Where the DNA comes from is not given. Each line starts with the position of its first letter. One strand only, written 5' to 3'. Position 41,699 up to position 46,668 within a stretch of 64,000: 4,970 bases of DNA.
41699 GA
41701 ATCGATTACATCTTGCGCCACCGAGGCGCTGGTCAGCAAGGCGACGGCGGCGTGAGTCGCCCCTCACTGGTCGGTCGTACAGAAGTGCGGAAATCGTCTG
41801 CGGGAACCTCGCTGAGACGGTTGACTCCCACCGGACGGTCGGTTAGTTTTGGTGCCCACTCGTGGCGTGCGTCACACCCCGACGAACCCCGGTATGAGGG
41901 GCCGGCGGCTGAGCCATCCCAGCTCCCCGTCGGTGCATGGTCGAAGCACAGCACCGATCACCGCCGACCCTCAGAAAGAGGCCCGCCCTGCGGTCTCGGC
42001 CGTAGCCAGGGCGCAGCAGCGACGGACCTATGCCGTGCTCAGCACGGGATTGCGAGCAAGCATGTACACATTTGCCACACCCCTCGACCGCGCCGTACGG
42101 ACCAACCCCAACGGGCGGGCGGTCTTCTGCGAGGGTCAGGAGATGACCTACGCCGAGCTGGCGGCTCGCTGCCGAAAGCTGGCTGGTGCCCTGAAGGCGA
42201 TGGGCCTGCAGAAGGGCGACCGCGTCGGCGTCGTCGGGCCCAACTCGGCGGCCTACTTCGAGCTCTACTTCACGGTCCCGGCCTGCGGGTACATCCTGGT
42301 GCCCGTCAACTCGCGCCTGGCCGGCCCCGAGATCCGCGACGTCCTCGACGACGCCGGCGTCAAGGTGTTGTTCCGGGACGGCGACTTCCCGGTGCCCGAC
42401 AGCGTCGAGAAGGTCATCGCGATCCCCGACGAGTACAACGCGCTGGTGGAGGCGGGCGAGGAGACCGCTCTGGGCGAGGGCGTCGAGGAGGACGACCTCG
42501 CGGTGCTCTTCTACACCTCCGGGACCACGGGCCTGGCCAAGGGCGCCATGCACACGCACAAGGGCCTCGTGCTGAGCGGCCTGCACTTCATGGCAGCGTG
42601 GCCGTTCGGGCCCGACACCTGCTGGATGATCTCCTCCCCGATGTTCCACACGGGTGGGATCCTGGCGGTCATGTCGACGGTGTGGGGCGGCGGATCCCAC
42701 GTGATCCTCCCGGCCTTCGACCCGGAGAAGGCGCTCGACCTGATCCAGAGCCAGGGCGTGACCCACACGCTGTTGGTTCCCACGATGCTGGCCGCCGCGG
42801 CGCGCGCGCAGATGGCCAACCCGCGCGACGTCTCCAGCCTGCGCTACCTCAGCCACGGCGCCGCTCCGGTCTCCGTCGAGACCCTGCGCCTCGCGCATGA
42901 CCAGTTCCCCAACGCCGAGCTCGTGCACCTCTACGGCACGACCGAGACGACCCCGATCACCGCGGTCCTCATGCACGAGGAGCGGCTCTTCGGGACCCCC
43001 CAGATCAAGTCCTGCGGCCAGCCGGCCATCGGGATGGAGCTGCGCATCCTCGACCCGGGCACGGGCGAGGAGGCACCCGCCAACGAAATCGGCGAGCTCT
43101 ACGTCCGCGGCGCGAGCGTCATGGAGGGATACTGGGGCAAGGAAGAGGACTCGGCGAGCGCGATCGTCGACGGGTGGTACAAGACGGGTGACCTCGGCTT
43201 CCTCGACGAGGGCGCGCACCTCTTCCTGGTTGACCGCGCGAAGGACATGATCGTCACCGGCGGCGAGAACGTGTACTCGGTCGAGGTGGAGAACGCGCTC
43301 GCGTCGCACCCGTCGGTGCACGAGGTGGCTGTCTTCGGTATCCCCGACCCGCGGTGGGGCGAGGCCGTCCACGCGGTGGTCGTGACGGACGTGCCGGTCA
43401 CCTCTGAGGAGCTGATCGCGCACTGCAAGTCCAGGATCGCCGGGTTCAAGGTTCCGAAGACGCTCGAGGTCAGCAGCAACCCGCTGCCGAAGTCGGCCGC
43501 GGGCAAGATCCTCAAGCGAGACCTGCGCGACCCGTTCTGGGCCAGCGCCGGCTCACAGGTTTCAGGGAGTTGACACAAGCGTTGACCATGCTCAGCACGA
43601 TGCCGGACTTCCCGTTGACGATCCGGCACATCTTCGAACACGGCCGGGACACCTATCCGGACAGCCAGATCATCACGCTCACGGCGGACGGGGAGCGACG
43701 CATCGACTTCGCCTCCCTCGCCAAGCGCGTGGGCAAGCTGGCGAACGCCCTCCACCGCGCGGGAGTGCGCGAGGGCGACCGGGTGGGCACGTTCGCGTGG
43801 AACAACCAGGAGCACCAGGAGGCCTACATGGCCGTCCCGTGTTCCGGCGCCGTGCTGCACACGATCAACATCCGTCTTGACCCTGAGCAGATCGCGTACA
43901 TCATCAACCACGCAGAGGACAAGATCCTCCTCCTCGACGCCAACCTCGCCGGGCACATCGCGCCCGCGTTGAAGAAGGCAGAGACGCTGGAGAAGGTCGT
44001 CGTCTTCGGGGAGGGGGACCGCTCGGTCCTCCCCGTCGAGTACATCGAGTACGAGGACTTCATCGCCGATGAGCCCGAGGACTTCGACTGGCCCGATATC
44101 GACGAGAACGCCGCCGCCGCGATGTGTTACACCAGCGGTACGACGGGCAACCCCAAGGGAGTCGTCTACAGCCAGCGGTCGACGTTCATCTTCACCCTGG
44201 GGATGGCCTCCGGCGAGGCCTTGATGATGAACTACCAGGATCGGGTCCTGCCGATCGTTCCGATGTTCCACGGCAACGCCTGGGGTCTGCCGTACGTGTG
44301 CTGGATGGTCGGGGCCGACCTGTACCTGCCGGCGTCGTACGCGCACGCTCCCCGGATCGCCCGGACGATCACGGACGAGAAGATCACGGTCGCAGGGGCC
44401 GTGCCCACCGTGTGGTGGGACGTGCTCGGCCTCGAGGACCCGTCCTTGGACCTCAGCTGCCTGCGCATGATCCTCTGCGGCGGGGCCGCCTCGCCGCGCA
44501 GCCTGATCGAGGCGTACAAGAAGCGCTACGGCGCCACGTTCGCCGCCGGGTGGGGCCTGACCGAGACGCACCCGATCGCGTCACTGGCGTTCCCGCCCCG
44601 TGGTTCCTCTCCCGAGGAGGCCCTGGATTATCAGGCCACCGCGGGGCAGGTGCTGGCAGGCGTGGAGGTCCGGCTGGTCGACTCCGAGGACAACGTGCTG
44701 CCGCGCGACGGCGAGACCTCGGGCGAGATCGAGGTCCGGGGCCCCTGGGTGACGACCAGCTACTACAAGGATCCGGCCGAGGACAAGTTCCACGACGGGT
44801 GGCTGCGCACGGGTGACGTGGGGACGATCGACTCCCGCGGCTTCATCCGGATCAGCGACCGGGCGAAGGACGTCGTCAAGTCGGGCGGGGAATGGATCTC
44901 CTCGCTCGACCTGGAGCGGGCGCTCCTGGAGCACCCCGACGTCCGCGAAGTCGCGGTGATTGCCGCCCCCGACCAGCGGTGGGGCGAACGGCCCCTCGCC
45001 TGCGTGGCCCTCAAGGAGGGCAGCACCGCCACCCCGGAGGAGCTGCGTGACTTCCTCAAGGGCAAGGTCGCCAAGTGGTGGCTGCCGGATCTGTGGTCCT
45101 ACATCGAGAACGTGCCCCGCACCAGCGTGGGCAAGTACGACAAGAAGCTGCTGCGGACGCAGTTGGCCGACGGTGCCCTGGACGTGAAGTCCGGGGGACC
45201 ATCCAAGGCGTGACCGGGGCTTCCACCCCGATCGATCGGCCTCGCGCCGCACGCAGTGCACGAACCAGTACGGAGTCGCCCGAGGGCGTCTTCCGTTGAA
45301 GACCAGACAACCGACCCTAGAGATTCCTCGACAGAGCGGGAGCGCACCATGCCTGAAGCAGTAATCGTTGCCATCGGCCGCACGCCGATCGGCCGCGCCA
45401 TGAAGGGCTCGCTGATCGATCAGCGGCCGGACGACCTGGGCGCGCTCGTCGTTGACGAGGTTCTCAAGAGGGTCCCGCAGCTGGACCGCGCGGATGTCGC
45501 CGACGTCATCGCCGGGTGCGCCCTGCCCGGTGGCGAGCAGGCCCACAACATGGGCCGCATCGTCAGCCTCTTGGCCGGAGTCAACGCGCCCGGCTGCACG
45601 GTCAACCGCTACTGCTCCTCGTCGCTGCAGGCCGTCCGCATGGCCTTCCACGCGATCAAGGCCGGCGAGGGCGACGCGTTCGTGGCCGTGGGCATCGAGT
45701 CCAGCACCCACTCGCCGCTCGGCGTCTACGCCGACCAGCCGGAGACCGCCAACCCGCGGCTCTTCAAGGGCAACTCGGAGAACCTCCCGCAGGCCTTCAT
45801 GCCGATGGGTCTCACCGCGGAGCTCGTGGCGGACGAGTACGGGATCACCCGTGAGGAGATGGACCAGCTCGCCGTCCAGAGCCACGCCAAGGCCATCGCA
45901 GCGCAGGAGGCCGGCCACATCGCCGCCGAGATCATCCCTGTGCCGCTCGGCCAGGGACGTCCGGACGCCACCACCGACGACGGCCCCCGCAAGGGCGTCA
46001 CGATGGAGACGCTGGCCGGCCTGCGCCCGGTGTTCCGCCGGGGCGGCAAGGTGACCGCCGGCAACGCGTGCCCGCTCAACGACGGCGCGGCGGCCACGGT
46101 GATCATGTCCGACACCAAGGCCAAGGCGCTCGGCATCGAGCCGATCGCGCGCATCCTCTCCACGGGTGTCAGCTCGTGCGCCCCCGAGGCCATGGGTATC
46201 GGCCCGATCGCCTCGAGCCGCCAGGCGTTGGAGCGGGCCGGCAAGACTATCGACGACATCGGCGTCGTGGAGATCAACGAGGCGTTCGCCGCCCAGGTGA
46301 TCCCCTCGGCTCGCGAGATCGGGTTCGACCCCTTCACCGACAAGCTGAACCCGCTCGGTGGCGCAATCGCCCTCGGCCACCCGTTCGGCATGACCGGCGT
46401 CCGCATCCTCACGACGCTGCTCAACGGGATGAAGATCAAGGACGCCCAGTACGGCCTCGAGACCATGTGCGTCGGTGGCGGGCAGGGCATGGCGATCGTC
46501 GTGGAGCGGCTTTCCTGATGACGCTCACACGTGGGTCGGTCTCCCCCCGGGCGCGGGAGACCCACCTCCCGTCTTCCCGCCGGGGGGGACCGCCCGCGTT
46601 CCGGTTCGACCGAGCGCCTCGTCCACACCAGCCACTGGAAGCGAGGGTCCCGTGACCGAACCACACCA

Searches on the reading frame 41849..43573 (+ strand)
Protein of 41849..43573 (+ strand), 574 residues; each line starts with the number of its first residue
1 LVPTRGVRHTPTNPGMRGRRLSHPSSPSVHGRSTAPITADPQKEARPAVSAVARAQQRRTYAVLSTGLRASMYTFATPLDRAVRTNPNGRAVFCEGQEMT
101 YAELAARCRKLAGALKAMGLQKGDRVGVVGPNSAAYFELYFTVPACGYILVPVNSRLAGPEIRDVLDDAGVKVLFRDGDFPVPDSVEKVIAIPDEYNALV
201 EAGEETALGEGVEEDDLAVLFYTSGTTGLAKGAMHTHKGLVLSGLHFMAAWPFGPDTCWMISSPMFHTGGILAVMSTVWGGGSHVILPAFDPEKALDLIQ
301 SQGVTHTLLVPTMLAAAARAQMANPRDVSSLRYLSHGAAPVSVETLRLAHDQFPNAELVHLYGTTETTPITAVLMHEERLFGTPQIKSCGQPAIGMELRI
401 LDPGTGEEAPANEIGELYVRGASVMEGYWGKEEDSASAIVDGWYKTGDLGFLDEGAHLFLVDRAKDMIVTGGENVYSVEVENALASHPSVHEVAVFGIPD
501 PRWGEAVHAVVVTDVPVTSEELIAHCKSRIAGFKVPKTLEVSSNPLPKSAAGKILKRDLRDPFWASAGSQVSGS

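Call 6: search_protein_families(library=pfam, proteins=[window:41849-43573:+])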
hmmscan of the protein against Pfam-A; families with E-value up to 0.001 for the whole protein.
window:41849-43573:+ (574 aa): 2 families
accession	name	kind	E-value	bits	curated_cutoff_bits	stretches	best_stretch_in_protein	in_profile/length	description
PF00501.34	AMP-binding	-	3.3e-87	293.2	29.9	1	80-429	2-384/384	AMP-binding enzyme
PF13193.12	AMP-binding_C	-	8.9e-19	68.6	24.5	1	479-553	1-76/76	AMP-binding enzyme C-terminal domain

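Call 9: search_protein_families(library=ncbifam, proteins=[window:41849-43573:+])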
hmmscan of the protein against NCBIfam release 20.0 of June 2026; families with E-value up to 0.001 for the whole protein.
window:41849-43573:+ (574 aa): 105 families (the best 25 are shown)
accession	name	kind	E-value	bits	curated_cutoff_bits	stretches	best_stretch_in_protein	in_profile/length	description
NF004837.0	PRK06187.1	subfamily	1.8e-139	465.5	476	1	72-568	7-527/531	long-chain-fatty-acid--CoA ligase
NF006182.0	PRK08316.1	subfamily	3e-118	395.6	663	1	73-563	11-517/523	fatty acyl-CoA synthetase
NF004797.0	PRK06145.1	equivalog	9.1e-101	337.7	850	1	83-563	12-495/499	acyl-CoA synthetase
NF052269.1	Staph_lig_FadD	equivalog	3.4e-98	329.2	650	1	95-560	24-490/499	long-chain-fatty-acid--CoA ligase FadD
NF002966.0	PRK03640.1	equivalog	2.4e-95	319.9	556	1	79-561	8-478/483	o-succinylbenzoate--CoA ligase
NF005307.0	PRK06839.1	equivalog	6.3e-93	312.1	748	1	79-559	8-489/496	o-succinylbenzoate--CoA ligase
NF005857.1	PRK07786.1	exception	1.5e-92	310.7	733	1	74-563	10-512/513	fatty-acid--CoA ligase FadD5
NF005801.1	PRK07656.1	equivalog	6.5e-91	305.4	657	1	79-560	7-500/500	FadD3 family acyl-CoA ligase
NF005676.0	PRK07470.1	equivalog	5.6e-90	302.5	774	1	69-563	16-529/544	acyl-CoA synthetase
NF006181.0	PRK08314.1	subfamily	1.6e-88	297.4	705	2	207-562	196-553/563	long-chain-fatty-acid--CoA ligase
NF006020.0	PRK08162.1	subfamily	1.3e-87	294.4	677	2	194-561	161-536/545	acyl-CoA synthetase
NF006572.0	PRK09088.1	equivalog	8.8e-85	285.2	696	1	93-562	23-486/491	acyl-CoA synthetase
NF005702.0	PRK07514.1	subfamily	1.1e-84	284.6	558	1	94-563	25-500/506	malonyl-CoA synthase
NF052580.1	Str24CoAsynCasG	equivalog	1.6e-84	284.2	750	1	93-559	60-546/548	steroid-24-oyl-CoA synthetase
NF004114.0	PRK05605.1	equivalog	3.7e-82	276.5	766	2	207-563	213-569/575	long-chain-fatty-acid--CoA ligase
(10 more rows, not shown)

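Call 88: search_solved_structures(query=window:42062-43573:+, max_evalue=1e-30)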
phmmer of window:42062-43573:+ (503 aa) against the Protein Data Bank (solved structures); distinct sequences matched with E-value up to 1e-30: 83 (the best 60 are shown).
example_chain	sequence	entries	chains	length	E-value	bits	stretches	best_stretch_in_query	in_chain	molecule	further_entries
8weu_A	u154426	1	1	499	2.2e-91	310.3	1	10-492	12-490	Fatty-acyl-CoA synthase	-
8wev_A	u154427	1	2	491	2.9e-91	309.9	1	10-492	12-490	Feruloyl-CoA Synthetase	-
8r2q_A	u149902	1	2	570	2.3e-77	264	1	6-494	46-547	Probable fatty-acid-CoA ligase FadD5 (Fatty-acid-CoA synthetase) (Fatty-acid-CoA synthase)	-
3r44_A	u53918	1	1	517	3.1e-71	243.9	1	27-495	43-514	fatty acyl CoA synthetase FADD13 (FATTY-ACYL-CoA SYNTHETASE)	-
4fuq_A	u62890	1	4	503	1e-70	242.1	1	23-492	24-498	Malonyl CoA synthetase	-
4gxq_A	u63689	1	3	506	6.7e-70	239.4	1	23-492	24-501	Malonyl CoA synthetase, Benzoate-CoA ligase Chimeric protein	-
4fut_A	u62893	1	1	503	7.8e-70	239.2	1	23-492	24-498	Malonyl CoA synthetase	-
5buq_A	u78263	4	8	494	5.6e-69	236.4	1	13-491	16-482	2-succinylbenzoate--CoA ligase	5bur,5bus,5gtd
5x8f_A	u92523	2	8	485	5.8e-69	236.4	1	13-491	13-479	2-succinylbenzoate--CoA ligase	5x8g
4gxr_A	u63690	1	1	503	5.4e-68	233.2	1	23-492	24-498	Malonyl CoA synthetase, Benzoate-CoA ligase Chimeric protein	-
1ult_A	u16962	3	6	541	2.3e-63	217.9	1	25-492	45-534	long chain fatty acid-CoA ligase | long-chain-fatty-acid-CoA synthetase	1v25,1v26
8r2r_A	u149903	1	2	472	4e-61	210.5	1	6-419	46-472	Probable fatty-acid-CoA ligase FadD5 (Fatty-acid-CoA synthetase) (Fatty-acid-CoA synthase)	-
5u95_A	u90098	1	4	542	3.5e-60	207.4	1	26-492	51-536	4-coumarate--CoA ligase 2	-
8ivi_A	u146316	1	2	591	6e-60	206.6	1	11-500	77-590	Medium/long-chain-fatty-acid--CoA ligase FadD8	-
5bsw_A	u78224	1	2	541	1.5e-59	205.3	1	26-492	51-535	4-coumarate--CoA ligase 2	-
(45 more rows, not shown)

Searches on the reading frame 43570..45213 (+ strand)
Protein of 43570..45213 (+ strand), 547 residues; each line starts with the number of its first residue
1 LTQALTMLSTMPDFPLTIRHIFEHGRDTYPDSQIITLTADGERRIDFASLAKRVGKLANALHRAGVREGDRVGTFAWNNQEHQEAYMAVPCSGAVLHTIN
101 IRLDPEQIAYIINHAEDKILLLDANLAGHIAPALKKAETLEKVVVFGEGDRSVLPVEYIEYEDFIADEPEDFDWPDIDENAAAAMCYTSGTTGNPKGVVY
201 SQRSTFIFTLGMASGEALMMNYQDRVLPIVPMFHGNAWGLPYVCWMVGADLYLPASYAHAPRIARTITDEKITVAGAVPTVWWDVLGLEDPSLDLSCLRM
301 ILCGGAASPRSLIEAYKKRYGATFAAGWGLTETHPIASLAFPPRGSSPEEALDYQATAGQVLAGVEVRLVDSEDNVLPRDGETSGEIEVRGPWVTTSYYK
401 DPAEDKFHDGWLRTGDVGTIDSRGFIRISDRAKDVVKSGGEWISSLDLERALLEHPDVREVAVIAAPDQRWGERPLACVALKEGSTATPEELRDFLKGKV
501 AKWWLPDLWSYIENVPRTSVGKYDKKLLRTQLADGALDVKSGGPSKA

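Call 9: search_protein_families(library=ncbifam, proteins=[window:43570-45213:+])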
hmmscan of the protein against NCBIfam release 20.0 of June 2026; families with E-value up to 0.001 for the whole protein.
window:43570-45213:+ (547 aa): 106 families (the best 25 are shown)
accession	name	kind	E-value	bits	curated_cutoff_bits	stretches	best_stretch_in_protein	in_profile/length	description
NF004837.0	PRK06187.1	subfamily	3.7e-187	622.8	476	1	10-538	2-528/531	long-chain-fatty-acid--CoA ligase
NF004674.0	PRK06018.1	subfamily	1.7e-157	525.4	766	1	7-536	1-538/544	long-chain-fatty-acid--CoA ligase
NF005426.0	PRK07008.1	equivalog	7.5e-156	519.9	822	1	6-536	4-539/545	3-(methylthio)propionyl-CoA ligase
NF004143.0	PRK05620.1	equivalog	2.6e-143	478.4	852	1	7-540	1-563/576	long-chain fatty-acid--CoA ligase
NF006020.0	PRK08162.1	subfamily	1.4e-99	333.9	677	1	21-533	24-539/545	acyl-CoA synthetase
NF006182.0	PRK08316.1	subfamily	2.9e-88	296.6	663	1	18-534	13-519/523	fatty acyl-CoA synthetase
NF005801.1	PRK07656.1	equivalog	6.5e-77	259.3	657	1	26-529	11-500/500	FadD3 family acyl-CoA ligase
NF009233.0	PRK12583.1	subfamily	1.3e-73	248.3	832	1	17-531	19-549/558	fatty acid CoA ligase family protein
NF004797.0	PRK06145.1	equivalog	4.8e-73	246.2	850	1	41-532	24-495/499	acyl-CoA synthetase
NF005676.0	PRK07470.1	equivalog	1.9e-70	238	774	1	40-534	41-531/544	acyl-CoA synthetase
NF005857.1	PRK07786.1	exception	2.9e-70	237.2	733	1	44-531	34-511/513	fatty-acid--CoA ligase FadD5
NF005307.0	PRK06839.1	equivalog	3.5e-70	237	748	1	42-533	25-494/496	o-succinylbenzoate--CoA ligase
NF005714.0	PRK07529.1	subfamily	1.1e-69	235.5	632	1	15-532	29-576/640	acyl-CoA synthetase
NF002966.0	PRK03640.1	equivalog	1.1e-66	225.4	556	1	40-531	23-479/483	o-succinylbenzoate--CoA ligase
TIGR01923.1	menE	equivalog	1.6e-65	221.7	330.15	1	47-531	2-441/442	o-succinylbenzoate--CoA ligase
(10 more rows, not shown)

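Call 20: search_protein_families(library=pfam, proteins=[window:43570-45213:+])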
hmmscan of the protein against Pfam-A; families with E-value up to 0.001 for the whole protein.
window:43570-45213:+ (547 aa): 2 families
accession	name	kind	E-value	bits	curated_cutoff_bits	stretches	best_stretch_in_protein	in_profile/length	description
PF00501.34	AMP-binding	-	1.6e-74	251.5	29.9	1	26-399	5-384/384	AMP-binding enzyme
PF13193.12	AMP-binding_C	-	6.5e-17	62.7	24.5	1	448-522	2-76/76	AMP-binding enzyme C-terminal domain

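Call 89: search_solved_structures(query=window:43570-45213:+, max_evalue=1e-30)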
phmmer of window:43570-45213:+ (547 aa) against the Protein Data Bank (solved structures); distinct sequences matched with E-value up to 1e-30: 65 (the best 60 are shown).
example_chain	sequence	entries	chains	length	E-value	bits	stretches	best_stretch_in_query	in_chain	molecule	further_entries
6ihk_A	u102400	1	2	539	5.1e-125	421.4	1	7-535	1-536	AMP-binding domain protein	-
6ijb_A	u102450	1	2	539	3.5e-124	418.6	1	7-535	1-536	AMP-binding domain protein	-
1ult_A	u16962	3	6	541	9.4e-122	410.6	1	9-532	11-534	long chain fatty acid-CoA ligase | long-chain-fatty-acid-CoA synthetase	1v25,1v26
8hsy_A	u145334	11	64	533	1.8e-104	353.5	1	30-529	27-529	Acyl-acyl carrier protein synthetase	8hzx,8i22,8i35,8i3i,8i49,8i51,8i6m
8jyl_A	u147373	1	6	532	2e-104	353.4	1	30-529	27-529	Acyl-acyl carrier protein synthetase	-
8r2q_A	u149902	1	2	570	1.7e-56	195.2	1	44-531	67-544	Probable fatty-acid-CoA ligase FadD5 (Fatty-acid-CoA synthetase) (Fatty-acid-CoA synthase)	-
3r44_A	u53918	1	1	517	5.2e-52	180.4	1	43-532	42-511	fatty acyl CoA synthetase FADD13 (FATTY-ACYL-CoA SYNTHETASE)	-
8weu_A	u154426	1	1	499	3e-51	177.9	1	38-529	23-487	Fatty-acyl-CoA synthase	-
8wev_A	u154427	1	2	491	3.2e-51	177.8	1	38-529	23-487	Feruloyl-CoA Synthetase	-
4wv3_A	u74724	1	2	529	5.4e-50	173.7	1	41-530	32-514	Anthranilate-CoA ligase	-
3ivr_A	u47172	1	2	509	8.8e-49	169.7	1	16-530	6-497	Putative long-chain-fatty-acid CoA ligase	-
3a9u_A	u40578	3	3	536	4.7e-48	167.3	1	47-533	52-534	4-coumarate--CoA ligase | 4-coumarate:CoA ligase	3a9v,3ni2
3tsy_A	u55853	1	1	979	4e-46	160.9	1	57-536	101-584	Fusion Protein 4-coumarate--CoA ligase 1, Resveratrol synthase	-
5u95_A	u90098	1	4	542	1.8e-45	158.8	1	46-535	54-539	4-coumarate--CoA ligase 2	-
5bsw_A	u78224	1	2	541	3.2e-45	158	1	46-535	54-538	4-coumarate--CoA ligase 2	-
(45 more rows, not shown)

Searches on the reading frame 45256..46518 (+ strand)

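Call 20: search_protein_families(library=pfam, proteins=[window:45256-46518:+])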
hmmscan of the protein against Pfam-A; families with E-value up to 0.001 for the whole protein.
window:45256-46518:+ (420 aa): 3 families
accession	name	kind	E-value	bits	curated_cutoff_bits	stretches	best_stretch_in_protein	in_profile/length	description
PF00108.29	Thiolase_N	-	1.6e-64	218.2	26.4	1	36-286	2-259/260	Thiolase, N-terminal domain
PF02803.24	Thiolase_C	-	2e-42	144.2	27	1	295-418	2-123/123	Thiolase, C-terminal domain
PF00109.32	ketoacyl-synt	-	4e-07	30.3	20.8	1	102-152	156-206/252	Beta-ketoacyl synthase, N-terminal domain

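Call 94: search_protein_families(library=ncbifam, proteins=[window:45256-46518:+], max_evalue=1e-40)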
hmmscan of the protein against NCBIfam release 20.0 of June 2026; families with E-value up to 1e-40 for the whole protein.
window:45256-46518:+ (420 aa): 30 families (the best 25 are shown)
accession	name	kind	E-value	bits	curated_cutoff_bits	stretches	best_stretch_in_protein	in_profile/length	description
NF005890.0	PRK07851.1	equivalog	2.8e-157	523.9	580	1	32-420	1-406/406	acetyl-CoA C-acetyltransferase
TIGR01930.1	AcCoA-C-Actrans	subfamily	1.1e-129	432.7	240.55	1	37-417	1-385/385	acetyl-CoA C-acyltransferase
NF006553.0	PRK09052.1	equivalog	4.7e-110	368.3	567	1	31-419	4-399/399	acetyl-CoA C-acyltransferase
NF006510.0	PRK08947.1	equivalog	1.2e-106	357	519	1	33-419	2-387/387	acetyl-CoA C-acyltransferase FadA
NF005805.0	PRK07661.1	equivalog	3.1e-105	352.3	633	1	32-418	1-390/391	acetyl-CoA C-acetyltransferase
NF004853.0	PRK06205.1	subfamily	1.8e-100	336.8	551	1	33-419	2-403/404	acetyl-CoA C-acetyltransferase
NF006551.0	PRK09050.1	subfamily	2.1e-100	336.6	605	1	32-419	1-401/401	3-oxoadipyl-CoA thiolase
TIGR02445.1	fadA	equivalog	2.8e-97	326.1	591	1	35-418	2-384/385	acetyl-CoA C-acyltransferase FadA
TIGR02430.1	pcaF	equivalog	1.1e-96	324.4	597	1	35-419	3-400/400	3-oxoadipyl-CoA thiolase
NF006552.0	PRK09051.1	subfamily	6.4e-94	315.4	565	1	33-419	4-395/395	beta-ketothiolase BktB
NF005033.0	PRK06445.1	equivalog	2.3e-90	303.6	511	1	34-418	4-394/395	acetyl-CoA C-acetyltransferase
NF004206.0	PRK05656.1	subfamily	6.7e-90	301.9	688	1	32-418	1-392/392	acetyl-CoA C-acetyltransferase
NF005494.0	PRK07108.1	equivalog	6.7e-89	298.5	615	1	32-417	1-390/392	acetyl-CoA C-acyltransferase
NF042999.1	bketothiol_BktB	equivalog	2.4e-88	297.1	725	1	34-419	4-394/394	beta-ketothiolase BktB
NF006001.0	PRK08131.1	equivalog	1.2e-87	294.5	622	1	34-419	3-400/401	3-oxoadipyl-CoA thiolase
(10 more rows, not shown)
